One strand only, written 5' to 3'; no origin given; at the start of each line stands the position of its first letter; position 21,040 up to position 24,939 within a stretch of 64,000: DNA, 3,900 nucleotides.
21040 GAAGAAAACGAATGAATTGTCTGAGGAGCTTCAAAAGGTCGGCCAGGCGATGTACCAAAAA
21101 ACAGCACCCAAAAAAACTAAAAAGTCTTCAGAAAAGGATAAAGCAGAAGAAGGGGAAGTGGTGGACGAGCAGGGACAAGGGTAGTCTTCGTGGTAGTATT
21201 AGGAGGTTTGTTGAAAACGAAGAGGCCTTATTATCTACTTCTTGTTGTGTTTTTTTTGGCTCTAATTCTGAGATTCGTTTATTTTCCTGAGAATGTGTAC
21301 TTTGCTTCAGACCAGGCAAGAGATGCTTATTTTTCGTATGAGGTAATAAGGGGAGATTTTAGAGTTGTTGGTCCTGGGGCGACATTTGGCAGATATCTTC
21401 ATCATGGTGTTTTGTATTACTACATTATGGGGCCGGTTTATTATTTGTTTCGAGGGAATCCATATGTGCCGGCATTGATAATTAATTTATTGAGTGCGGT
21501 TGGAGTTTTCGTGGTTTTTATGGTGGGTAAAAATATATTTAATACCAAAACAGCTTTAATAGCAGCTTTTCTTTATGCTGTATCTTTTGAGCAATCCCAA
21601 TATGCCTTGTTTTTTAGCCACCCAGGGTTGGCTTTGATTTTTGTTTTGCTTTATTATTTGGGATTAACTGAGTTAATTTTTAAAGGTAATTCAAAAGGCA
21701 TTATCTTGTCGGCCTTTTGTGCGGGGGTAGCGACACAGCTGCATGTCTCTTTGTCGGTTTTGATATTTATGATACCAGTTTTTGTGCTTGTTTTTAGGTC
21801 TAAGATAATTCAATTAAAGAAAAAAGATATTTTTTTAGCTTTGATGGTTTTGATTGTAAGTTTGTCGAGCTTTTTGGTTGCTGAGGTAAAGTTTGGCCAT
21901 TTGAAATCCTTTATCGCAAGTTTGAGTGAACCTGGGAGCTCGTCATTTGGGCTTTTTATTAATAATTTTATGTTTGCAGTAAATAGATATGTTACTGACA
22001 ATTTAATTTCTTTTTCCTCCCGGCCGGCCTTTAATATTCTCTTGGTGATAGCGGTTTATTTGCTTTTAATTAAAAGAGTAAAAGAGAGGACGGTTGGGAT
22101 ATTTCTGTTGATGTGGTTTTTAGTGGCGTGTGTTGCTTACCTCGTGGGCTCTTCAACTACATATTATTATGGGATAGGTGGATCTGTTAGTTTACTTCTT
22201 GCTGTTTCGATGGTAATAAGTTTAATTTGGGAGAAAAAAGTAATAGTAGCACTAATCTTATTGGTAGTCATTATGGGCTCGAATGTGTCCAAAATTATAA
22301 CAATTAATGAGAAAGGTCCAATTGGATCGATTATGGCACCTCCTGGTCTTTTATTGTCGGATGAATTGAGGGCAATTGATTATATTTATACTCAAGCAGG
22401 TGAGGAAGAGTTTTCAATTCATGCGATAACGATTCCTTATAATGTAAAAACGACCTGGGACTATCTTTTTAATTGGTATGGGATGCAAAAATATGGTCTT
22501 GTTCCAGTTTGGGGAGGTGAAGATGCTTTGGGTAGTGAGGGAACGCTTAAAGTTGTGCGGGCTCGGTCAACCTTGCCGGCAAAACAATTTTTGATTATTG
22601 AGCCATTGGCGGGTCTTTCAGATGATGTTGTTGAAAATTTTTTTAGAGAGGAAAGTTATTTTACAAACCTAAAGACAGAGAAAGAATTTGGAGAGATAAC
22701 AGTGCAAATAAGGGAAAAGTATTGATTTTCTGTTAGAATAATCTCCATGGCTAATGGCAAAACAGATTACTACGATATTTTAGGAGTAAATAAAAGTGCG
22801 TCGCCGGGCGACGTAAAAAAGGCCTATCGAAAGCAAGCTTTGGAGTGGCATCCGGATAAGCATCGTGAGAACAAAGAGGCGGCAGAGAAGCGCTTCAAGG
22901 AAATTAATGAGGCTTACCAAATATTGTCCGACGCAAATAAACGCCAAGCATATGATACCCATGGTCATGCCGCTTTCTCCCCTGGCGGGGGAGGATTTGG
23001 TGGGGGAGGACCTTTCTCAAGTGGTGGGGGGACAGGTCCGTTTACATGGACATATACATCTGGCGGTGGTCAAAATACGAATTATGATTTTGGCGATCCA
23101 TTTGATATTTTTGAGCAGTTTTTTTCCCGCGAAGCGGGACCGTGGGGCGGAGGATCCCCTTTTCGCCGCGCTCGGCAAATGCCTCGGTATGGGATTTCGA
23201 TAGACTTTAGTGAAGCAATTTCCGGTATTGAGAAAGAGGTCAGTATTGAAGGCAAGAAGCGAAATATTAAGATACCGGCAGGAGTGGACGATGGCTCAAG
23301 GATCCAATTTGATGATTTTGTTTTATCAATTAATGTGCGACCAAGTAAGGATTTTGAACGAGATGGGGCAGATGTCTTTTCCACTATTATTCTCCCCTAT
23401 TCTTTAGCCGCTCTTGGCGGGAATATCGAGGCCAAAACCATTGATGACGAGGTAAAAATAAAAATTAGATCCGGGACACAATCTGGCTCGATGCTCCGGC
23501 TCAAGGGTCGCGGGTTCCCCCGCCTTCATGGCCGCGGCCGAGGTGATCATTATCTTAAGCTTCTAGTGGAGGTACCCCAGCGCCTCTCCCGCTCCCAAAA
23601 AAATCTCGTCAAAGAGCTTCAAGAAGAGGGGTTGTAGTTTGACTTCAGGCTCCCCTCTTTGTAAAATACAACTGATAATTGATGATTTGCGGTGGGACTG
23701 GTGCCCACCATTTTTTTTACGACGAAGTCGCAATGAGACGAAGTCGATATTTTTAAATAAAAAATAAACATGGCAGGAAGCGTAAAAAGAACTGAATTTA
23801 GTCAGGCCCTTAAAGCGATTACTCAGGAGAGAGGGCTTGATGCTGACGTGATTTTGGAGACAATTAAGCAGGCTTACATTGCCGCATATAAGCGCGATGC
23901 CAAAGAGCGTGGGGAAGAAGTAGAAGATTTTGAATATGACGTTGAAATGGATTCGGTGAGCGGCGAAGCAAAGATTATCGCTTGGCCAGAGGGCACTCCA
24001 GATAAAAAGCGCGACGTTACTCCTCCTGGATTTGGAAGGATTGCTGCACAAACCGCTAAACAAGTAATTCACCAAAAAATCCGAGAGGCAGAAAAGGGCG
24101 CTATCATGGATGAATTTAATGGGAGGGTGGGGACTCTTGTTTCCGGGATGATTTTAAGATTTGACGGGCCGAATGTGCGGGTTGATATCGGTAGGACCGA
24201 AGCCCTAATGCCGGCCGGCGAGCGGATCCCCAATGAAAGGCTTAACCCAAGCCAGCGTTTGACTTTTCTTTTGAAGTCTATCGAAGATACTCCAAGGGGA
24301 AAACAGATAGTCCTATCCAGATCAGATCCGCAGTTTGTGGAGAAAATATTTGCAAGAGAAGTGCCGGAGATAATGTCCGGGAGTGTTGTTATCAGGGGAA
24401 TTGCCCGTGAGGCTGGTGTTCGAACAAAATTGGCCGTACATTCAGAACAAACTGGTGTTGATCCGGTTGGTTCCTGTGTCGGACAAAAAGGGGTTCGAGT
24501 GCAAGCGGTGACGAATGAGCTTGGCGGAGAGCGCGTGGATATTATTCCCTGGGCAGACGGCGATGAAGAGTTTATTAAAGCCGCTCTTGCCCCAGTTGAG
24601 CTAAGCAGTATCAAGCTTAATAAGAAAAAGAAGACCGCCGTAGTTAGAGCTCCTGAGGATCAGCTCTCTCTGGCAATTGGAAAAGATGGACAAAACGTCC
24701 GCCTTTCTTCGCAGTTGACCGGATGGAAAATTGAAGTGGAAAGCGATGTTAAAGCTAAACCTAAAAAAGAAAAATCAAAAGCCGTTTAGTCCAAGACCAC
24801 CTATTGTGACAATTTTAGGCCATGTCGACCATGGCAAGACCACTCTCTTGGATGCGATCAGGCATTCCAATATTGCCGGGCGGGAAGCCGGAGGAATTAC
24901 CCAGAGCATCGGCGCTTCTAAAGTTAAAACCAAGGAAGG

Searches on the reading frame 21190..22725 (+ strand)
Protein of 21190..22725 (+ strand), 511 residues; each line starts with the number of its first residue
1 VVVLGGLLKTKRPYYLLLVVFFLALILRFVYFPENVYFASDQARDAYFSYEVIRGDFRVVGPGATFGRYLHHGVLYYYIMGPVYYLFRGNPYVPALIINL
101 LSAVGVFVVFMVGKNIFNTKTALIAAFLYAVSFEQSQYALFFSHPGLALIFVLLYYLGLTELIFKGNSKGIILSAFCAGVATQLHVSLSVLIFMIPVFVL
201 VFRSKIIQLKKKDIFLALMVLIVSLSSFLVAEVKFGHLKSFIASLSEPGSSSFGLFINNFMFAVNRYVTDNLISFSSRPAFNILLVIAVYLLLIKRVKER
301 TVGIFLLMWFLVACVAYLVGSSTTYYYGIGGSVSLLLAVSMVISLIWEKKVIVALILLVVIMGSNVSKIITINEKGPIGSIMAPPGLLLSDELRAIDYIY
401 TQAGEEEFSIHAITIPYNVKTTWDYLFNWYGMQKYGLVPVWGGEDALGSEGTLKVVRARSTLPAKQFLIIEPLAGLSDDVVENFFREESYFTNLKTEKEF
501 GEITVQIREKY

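Call 8: search_protein_families(library=pfam, proteins=[window:21190-22725:+], max_evalue=0.001)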
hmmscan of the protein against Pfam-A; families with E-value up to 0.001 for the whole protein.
window:21190-22725:+ (511 aa): 1 family
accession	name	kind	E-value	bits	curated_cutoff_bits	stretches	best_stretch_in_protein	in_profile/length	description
PF13231.12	PMT_2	-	1.4e-07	32.4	26.1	1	72-223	2-154/160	Dolichyl-phosphate-mannose-protein mannosyltransferase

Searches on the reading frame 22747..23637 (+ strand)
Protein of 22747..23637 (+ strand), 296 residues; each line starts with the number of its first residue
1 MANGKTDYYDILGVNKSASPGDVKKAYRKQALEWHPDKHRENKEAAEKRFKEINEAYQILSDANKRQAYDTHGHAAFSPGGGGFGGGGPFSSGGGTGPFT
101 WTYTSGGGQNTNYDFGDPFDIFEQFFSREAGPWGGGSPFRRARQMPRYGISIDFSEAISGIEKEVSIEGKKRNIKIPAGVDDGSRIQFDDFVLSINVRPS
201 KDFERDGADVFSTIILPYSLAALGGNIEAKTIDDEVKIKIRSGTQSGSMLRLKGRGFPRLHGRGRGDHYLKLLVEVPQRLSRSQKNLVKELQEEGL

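Call 8: search_protein_families(library=pfam, proteins=[window:22747-23637:+], max_evalue=0.001)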
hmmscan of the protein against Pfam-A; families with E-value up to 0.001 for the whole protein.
window:22747-23637:+ (296 aa): 2 families
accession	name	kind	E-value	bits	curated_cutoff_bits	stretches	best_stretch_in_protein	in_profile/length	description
PF01556.23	DnaJ_C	-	1.8e-29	103.2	26.6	1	148-277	3-152/152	DnaJ C terminal domain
PF00226.36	DnaJ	-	7.6e-27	93.6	27.8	1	7-70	1-63/63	DnaJ domain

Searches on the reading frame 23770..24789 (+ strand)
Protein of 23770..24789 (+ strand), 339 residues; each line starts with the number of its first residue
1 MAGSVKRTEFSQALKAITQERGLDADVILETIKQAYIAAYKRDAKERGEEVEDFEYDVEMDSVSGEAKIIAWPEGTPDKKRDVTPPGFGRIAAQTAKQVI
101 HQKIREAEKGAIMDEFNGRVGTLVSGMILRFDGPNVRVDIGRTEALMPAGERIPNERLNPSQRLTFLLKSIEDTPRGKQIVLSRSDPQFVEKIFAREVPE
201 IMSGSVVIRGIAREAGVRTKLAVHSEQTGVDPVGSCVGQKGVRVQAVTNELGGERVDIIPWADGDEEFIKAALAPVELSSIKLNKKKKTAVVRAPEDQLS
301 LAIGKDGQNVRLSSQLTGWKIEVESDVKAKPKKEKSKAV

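Call 9: search_protein_families(library=pfam, proteins=[window:23770-24789:+], max_evalue=0.001)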
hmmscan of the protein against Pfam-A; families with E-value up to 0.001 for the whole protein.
window:23770-24789:+ (339 aa): 3 families
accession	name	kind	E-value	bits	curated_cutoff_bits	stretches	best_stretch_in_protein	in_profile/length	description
PF13184.12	KH_5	-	4e-24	85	27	1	215-282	1-68/69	NusA-like KH domain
PF08529.16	NusA_N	-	1.9e-16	60.8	23.8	2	9-71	1-57/119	NusA N-terminal domain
PF23095.1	KH_NusA_C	-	1.2e-05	25.7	34.2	1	291-323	2-34/59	Transcription termination/antitermination protein NusA, KH domain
